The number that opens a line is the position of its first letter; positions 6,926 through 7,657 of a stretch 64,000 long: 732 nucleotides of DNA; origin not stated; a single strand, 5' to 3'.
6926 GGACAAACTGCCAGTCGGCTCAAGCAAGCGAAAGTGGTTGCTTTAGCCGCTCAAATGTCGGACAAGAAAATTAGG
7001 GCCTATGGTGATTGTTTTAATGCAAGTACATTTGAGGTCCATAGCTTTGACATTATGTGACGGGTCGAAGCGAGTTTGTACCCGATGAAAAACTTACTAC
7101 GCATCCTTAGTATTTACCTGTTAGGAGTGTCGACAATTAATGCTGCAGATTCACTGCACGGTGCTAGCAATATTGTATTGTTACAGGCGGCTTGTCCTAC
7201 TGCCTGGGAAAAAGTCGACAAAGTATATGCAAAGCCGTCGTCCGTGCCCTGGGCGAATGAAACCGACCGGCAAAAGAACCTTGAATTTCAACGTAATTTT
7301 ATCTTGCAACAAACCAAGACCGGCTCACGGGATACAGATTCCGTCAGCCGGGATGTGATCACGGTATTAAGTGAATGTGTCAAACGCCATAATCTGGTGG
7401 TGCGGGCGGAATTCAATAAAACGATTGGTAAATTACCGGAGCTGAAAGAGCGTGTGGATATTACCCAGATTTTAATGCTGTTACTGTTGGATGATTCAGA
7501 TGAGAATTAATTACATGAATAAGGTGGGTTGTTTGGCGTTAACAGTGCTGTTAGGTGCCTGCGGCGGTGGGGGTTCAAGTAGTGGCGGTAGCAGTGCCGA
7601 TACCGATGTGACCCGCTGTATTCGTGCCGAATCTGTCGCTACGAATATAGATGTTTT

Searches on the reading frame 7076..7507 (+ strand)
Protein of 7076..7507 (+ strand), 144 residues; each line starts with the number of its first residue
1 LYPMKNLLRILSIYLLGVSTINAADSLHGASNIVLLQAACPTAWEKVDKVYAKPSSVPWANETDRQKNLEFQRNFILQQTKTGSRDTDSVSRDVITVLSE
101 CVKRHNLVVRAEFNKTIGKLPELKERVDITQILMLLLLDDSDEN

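Call 6: search_protein_families(library=pfam, proteins=[window:7076-7507:+], max_evalue=0.01)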
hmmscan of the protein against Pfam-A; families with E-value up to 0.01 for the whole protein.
window:7076-7507:+ (144 aa): 0 families

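Call 23: find_homologous_proteins(query=window:7076-7507:+, max_evalue=0.001)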
Query window:7076-7507:+ (144 aa): 6 proteins with E <= 0.001 among 12 candidates.
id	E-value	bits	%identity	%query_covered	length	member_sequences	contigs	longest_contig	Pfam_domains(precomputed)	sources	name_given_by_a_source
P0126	5.5e-85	300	100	98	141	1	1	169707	-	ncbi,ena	-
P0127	4.1e-60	219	83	83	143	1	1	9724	-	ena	-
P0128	2.3e-52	194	70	89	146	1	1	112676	-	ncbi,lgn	-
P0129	5.5e-48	180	69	82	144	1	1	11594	-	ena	-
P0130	9.7e-45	169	60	88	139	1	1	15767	-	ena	-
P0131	2.6e-36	142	69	67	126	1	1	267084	-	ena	-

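Call 29: find_related_loci(query=A1, collection=genome_contigs, flank=10000)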
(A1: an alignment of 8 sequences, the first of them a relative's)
Query A1 (141 aa) in genome_contigs; peptide patterns used: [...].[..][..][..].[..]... (x = any residue, [..] = any of these).
12 stretches matched a pattern; 3 encode a relative of the query (tblastn E <= 1e-3); 3 distinct loci.
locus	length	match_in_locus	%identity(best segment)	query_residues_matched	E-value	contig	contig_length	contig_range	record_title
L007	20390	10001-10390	70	10-137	9e-60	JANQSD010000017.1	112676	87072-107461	MAG: Arenicellales bacterium isolate IP29b_bin.88 k99_3298369, whole genome shotgun sequence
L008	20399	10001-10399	36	1-135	2e-18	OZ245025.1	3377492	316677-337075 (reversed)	MAG: Candidatus Poriferihabitaceae bacterium isolate db9d41a4-26f4-4aa5-bd78-b0727af5b05e genome assembly, chromosome: 1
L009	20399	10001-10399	36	1-135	2e-18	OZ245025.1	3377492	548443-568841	MAG: Candidatus Poriferihabitaceae bacterium isolate db9d41a4-26f4-4aa5-bd78-b0727af5b05e genome assembly, chromosome: 1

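Call 48: find_encoding_contigs(protein=P0127, flank=10000, max_places=1)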
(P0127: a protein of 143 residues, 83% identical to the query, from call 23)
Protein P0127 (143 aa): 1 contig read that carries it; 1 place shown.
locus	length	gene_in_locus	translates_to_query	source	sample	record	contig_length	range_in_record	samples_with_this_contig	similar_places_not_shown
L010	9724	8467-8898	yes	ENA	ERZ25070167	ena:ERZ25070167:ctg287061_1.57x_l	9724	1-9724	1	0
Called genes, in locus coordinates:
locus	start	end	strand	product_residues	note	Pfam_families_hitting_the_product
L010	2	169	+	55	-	?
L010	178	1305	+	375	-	PF07394:DUF1501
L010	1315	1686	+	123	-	PF07394:DUF1501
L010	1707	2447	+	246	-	PF06439:3keto-disac_hyd (weak)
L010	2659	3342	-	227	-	-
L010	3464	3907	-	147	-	PF00126:HTH_1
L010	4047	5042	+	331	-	PF04116:FA_hydroxylase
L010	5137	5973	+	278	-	PF02548:Pantoate_transf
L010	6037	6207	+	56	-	-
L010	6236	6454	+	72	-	-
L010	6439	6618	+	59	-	-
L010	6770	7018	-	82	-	-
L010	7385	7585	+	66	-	-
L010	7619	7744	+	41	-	-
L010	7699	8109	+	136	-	-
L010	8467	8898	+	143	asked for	-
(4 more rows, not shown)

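Call 49: find_encoding_contigs(protein=P0129, flank=10000, max_places=1)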
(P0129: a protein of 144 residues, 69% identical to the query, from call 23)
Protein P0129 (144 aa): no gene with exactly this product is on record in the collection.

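Call 50: find_encoding_contigs(protein=P0130, flank=10000, max_places=1)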
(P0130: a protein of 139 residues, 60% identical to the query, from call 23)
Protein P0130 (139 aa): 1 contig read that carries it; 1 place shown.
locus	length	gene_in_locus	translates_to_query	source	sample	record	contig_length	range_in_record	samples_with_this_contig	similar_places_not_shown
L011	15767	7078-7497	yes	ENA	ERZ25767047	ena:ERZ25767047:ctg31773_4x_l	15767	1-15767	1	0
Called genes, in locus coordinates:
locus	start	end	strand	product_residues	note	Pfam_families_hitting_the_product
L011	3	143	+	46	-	?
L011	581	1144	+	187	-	-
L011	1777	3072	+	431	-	PF14488:DUF4434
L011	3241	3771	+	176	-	-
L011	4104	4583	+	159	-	PF04002:RadC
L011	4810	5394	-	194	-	-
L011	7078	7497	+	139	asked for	-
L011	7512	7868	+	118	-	-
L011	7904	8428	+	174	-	-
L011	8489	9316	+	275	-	-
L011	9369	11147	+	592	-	PF03534:SpvB (weak), PF01839:FG-GAP (faint), PF13517:FG-GAP_3 (faint), PF21955:CarG-like (faint)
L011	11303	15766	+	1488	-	?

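Call 65: search_protein_families(library=phrogs, proteins=[window:7076-7507:+], max_evalue=0.1)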
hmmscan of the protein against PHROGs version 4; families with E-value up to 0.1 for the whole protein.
window:7076-7507:+ (144 aa): 0 families

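Call 66: search_protein_families(library=ncbifam, proteins=[window:7076-7507:+], max_evalue=0.1)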
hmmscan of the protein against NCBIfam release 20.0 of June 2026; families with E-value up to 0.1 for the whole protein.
window:7076-7507:+ (144 aa): 1 family
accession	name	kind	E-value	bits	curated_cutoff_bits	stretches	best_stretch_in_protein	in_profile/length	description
TIGR02989.1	Sig-70_gvs1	subfamily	0.028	14.4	124.55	1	35-75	31-71/158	RNA polymerase sigma-70 factor, Rhodopirellula/Verrucomicrobium family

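Call 73: find_related_loci(query=A1, collection=metagenome_contigs, flank=10000)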
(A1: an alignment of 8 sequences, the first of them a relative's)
Query A1 (141 aa) in metagenome_contigs; peptide patterns used: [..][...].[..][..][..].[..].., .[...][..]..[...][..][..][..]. (x = any residue, [..] = any of these).
277 stretches matched a pattern; 1 encode a relative of the query (tblastn E <= 1e-3); 1 distinct loci.
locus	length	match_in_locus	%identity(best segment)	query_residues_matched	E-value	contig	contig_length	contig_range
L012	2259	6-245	26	56-135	1e-8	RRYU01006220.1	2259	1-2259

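Call 85: predict_structure(alignment_id=A5)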
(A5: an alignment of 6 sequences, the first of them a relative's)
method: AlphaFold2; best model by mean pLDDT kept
length: 141 residues; sequences in the alignment: 6
mean_pLDDT: 42.0   pTM: 0.30
mean pLDDT of the five models: 42.0, 41.4, 40.5, 39.8, 37.8
residues with pLDDT >= 90: 0; 70-90: 0; 50-70: 22; < 50: 119
segments of 3 or more residues with pLDDT < 50: 14-65, 67-93, 108-141
pLDDT, mean of each block of 10 residues (from residue 1): 51 44 37 41 38 41 46 36 35 51 49 44 40 36 31
secondary structure, 60 per line:
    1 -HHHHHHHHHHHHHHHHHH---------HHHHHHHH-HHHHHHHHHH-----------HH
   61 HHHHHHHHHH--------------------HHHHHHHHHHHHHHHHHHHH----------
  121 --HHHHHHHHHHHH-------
elements in order: H2-19 H29-36 H38-47 H59-70 H91-110 H123-134

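Call 86: search_protein_representatives(alignment_id=A5)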
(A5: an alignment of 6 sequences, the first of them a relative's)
Query: 6 sequences, 141 profile positions. Proteins with E-value up to 0.001 (for the whole library): 13; up to 1e-10: 8; up to 1e-30: 3. The best 13 are listed.
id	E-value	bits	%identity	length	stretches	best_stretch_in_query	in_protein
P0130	2.8e-68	244.3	-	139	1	1-140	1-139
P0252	1.1e-47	177.7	-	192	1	8-127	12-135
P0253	3.5e-37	143.6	-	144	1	9-140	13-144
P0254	4.5e-22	94.6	-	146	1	3-136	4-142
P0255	6.9e-21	90.7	-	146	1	3-137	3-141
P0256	2.5e-16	76.0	-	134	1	3-138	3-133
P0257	1.4e-13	67.1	-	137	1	7-138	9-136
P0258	9.0e-11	58.0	-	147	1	15-134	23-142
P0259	2.4e-10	56.6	-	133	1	34-137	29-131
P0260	5.0e-10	55.6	-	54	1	1-52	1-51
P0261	9.3e-09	51.4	-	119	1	30-134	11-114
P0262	3.1e-04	36.8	-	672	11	36-59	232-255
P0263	4.3e-04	36.3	-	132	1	10-109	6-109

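Call 112: search_dna_similar(query=window:7076-7507:+, collection=phages, mode=protein, max_evalue=0.01, max_rows=10)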
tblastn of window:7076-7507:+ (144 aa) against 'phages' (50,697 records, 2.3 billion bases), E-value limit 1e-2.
No match.
